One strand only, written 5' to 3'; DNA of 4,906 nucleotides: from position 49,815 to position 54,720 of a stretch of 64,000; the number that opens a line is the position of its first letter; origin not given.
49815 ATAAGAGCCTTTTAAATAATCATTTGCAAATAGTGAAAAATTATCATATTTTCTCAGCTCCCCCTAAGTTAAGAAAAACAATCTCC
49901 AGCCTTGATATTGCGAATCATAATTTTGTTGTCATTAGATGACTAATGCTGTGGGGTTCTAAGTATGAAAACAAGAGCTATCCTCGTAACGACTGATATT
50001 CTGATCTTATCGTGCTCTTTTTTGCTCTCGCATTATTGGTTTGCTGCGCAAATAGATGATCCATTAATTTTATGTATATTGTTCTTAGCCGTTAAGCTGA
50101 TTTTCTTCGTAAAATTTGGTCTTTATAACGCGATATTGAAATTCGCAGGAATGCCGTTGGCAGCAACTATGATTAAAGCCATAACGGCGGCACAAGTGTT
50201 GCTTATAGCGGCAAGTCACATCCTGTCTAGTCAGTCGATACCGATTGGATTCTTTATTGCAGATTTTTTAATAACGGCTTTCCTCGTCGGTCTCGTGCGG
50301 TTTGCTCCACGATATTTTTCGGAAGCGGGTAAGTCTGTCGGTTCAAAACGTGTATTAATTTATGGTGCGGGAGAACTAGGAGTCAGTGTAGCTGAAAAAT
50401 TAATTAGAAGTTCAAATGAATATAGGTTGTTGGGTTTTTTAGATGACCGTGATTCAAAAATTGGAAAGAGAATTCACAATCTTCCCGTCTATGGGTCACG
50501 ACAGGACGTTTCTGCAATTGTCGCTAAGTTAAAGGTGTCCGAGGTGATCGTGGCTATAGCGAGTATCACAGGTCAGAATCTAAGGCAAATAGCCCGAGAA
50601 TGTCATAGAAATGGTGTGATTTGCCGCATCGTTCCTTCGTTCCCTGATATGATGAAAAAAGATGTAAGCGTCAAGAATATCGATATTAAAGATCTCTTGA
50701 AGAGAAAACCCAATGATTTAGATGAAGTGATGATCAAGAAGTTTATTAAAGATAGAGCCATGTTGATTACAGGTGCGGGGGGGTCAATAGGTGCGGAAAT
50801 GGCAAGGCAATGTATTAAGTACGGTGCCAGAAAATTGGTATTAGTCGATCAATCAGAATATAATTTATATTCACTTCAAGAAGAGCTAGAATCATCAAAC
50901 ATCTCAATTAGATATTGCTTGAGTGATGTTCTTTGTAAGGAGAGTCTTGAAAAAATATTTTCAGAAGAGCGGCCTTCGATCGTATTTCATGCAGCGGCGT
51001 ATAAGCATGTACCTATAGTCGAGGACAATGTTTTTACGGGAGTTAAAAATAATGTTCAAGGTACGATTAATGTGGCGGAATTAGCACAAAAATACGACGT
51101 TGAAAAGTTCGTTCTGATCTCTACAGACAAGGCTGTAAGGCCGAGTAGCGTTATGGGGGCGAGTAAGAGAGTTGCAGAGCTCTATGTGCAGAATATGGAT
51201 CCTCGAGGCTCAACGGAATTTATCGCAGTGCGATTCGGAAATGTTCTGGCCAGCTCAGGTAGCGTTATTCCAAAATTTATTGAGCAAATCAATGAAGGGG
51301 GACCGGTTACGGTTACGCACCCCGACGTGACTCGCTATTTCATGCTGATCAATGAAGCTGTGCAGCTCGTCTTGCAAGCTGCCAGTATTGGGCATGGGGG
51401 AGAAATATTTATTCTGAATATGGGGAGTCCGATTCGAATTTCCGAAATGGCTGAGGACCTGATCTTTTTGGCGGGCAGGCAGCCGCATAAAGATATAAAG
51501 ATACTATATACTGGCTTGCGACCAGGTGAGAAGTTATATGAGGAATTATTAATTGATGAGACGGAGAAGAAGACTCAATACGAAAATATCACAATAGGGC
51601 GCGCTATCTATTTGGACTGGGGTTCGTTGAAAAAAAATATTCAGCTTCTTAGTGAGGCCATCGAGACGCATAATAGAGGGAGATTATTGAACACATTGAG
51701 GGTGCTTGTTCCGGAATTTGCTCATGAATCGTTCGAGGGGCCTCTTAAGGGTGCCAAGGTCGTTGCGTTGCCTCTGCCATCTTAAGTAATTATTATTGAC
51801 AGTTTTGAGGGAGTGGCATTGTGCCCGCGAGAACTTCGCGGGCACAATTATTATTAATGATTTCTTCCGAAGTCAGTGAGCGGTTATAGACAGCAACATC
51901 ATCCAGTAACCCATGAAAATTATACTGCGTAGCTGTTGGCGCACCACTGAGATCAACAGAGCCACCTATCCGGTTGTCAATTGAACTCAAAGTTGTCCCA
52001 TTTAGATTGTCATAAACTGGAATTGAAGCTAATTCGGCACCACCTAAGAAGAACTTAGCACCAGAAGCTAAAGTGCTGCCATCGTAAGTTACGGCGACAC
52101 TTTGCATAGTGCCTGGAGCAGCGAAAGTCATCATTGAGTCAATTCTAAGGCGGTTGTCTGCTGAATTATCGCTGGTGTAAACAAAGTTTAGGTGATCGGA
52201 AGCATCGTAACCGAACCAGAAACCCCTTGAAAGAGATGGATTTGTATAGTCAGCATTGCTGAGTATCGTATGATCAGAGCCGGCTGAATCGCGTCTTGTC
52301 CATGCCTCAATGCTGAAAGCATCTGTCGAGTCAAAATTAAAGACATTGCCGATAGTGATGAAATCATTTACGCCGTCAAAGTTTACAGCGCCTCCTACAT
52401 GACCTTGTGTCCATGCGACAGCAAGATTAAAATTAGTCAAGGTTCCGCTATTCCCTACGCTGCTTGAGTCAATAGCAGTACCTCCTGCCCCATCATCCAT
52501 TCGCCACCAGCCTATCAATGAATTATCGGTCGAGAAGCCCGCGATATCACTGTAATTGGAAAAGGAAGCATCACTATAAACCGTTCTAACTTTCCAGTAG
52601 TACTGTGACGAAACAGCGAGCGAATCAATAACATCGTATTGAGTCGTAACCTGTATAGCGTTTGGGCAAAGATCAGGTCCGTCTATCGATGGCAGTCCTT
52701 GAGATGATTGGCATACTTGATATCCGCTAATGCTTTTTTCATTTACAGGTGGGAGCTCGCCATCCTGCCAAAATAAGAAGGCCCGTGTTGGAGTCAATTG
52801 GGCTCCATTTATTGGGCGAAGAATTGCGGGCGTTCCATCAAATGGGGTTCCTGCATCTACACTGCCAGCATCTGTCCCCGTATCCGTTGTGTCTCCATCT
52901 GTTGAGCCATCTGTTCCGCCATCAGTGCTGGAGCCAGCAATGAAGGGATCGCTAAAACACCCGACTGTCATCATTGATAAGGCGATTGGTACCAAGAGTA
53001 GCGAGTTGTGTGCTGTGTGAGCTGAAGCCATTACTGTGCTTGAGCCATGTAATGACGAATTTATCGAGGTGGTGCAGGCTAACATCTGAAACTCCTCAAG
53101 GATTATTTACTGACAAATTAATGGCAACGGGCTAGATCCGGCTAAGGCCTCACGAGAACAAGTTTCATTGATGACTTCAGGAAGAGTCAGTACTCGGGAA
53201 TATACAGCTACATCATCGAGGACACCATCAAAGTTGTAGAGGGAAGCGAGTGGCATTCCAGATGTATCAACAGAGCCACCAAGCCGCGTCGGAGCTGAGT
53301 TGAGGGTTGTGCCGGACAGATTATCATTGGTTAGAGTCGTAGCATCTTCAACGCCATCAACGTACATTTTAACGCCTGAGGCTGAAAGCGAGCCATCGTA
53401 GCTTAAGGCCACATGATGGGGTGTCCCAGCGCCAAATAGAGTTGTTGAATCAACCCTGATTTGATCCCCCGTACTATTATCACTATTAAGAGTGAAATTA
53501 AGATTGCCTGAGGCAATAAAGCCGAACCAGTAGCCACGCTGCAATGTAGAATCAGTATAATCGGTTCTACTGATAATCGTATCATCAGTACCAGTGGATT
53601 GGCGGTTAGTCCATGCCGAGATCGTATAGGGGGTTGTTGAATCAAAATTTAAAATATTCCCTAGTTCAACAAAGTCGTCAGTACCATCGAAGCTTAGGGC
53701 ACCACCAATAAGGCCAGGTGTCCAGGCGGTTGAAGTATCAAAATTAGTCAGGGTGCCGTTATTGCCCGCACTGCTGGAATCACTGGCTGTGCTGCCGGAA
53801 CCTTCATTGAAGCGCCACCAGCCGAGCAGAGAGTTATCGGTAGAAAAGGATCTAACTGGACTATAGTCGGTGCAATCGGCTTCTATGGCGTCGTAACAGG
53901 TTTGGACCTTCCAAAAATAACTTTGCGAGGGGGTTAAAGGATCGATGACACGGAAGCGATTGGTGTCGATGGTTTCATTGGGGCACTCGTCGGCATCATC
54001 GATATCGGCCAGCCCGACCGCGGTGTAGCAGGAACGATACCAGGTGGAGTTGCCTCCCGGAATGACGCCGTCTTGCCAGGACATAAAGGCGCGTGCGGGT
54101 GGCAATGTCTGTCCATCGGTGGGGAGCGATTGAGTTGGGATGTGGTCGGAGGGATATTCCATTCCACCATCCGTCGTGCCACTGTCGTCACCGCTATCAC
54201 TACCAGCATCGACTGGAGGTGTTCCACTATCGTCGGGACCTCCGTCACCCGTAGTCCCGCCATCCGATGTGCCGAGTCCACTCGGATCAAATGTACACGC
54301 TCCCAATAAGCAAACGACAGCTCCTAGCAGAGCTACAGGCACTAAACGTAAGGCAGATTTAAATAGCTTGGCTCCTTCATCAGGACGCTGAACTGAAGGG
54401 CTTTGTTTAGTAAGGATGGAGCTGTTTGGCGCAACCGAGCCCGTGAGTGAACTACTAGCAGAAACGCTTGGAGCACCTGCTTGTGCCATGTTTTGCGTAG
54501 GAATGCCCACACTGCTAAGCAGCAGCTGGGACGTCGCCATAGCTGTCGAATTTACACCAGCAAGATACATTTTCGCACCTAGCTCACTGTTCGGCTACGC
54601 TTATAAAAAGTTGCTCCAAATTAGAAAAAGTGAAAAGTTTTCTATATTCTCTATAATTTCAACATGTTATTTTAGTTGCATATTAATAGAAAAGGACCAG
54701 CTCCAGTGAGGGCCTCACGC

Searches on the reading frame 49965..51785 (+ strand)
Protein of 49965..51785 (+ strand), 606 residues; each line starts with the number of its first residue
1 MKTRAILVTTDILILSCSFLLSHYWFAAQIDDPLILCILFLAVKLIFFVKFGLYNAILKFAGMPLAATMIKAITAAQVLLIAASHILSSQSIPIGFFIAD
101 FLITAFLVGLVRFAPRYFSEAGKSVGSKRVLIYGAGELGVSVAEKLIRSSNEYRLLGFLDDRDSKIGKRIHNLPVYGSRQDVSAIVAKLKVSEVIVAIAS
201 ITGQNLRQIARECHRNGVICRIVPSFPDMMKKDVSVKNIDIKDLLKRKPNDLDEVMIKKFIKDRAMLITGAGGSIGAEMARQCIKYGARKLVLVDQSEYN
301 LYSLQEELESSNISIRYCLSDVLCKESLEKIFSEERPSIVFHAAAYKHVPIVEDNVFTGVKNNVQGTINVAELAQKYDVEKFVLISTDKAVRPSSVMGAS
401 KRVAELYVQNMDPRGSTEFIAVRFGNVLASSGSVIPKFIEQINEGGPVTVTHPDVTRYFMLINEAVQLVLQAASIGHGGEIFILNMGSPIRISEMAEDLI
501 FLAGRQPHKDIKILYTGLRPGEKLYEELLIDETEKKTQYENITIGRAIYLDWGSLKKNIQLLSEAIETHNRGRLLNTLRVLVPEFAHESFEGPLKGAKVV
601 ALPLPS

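Call 19: search_protein_families(library=pfam, proteins=[window:49965-51785:+], max_evalue=0.0001)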
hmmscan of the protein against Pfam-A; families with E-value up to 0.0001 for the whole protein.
window:49965-51785:+ (606 aa): 11 families
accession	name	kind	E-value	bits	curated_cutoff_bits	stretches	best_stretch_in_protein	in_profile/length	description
PF02719.21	Polysacc_synt_2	-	1.8e-111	372.5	20.2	1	267-544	2-290/293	Polysaccharide biosynthesis protein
PF01370.27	Epimerase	-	7.8e-25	88.1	20.9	1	266-475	1-227/240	NAD dependent epimerase/dehydratase family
PF16363.11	GDP_Man_Dehyd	-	1.3e-13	51.6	27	1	267-389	1-131/332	GDP-mannose 4,6 dehydratase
PF04321.23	RmlD_sub_bind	-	1.5e-13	50.9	27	1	266-432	3-156/287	RmlD substrate binding domain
PF08659.16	KR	-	5.3e-11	43.2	22.6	1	266-387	3-136/180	KR domain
PF01073.25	3Beta_HSD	-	7.2e-10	38.8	22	1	267-394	1-123/280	3-beta hydroxysteroid dehydrogenase/isomerase family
PF13727.12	CoA_binding_3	-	1.4e-09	38.6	25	1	75-224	30-175/175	CoA-binding domain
PF17836.7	PglD_N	-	3.1e-07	31.3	23.4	1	129-199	1-66/78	PglD N-terminal domain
PF00106.31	adh_short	-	3.6e-07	30.3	26.6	1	265-333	2-69/195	short chain dehydrogenase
PF00899.27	ThiF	-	7.9e-07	28.9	28.1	0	261-305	18-61/238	ThiF family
PF07993.18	NAD_binding_4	-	7.1e-05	22.5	20.1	0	338-391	90-140/258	Male sterility protein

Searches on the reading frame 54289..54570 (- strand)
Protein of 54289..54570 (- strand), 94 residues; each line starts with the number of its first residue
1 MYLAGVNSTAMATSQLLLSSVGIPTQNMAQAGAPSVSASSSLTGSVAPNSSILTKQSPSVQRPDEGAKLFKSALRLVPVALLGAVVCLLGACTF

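Call 45: search_protein_families(library=pfam, proteins=[window:54289-54570:-], max_evalue=10)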
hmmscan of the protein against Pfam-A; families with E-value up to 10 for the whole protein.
seq(94 aa): 1 family
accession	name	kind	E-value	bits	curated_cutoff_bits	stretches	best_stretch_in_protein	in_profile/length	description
PF13978.11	DUF4223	-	1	9.8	27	1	75-93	3-21/54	Protein of unknown function (DUF4223)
